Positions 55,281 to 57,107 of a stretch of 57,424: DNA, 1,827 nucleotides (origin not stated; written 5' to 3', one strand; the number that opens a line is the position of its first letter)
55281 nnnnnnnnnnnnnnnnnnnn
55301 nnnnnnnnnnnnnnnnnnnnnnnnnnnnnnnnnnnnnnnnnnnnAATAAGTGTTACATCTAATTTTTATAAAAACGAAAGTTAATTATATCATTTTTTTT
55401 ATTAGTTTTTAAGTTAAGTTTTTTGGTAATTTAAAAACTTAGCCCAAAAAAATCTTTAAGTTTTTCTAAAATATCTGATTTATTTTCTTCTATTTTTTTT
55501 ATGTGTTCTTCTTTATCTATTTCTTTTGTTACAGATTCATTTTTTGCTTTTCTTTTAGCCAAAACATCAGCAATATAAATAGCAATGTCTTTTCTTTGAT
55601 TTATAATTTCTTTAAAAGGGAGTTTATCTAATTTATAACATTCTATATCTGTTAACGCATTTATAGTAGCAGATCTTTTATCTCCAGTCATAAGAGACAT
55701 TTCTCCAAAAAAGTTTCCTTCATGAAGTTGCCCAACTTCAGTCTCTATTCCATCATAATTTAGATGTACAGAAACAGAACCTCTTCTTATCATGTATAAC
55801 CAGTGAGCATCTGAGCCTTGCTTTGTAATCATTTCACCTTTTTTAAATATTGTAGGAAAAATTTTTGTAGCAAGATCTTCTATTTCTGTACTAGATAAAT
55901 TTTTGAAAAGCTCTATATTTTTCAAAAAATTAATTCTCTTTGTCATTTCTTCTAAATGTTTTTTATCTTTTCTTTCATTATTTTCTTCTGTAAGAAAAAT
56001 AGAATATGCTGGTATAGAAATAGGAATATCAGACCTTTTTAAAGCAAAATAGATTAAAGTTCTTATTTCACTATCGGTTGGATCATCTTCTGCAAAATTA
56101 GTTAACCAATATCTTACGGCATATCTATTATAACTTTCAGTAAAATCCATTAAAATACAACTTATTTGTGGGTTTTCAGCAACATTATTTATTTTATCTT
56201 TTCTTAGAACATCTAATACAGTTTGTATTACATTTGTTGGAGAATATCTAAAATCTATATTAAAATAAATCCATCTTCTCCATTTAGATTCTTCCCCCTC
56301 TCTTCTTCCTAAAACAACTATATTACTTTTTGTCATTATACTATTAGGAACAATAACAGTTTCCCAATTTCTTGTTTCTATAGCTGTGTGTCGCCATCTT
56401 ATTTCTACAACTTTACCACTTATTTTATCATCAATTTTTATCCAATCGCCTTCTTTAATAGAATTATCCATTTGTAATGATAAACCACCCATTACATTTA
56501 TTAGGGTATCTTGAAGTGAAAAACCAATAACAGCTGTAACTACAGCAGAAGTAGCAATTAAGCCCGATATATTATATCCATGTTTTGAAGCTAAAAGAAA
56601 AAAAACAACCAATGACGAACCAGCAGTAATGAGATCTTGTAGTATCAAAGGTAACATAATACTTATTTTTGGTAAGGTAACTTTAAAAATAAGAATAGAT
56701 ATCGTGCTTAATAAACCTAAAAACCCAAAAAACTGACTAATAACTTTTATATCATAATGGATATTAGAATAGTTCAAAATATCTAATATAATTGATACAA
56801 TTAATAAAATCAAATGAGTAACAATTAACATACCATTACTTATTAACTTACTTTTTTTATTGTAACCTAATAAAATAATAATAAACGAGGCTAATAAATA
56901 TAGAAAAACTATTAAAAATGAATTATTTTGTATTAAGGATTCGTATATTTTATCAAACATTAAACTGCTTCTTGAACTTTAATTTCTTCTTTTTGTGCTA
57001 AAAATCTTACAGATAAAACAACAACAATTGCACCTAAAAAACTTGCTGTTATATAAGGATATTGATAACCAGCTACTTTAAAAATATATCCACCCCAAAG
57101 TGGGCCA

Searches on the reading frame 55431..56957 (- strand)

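Call 71: search_protein_families(library=pfam, proteins=[window:55431-56957:-], max_evalue=0.00001)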
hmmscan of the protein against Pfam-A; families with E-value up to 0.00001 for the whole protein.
window:55431-56957:- (508 aa): 2 families
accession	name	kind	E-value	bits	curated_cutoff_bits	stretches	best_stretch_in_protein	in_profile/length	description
PF00027.35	cNMP_binding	-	4.8e-20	71.8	27.5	1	371-454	4-88/89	Cyclic nucleotide-binding domain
PF00924.24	MS_channel_2nd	-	1.8e-13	50.8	20.2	1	151-213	2-63/68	Mechanosensitive ion channel, beta-domain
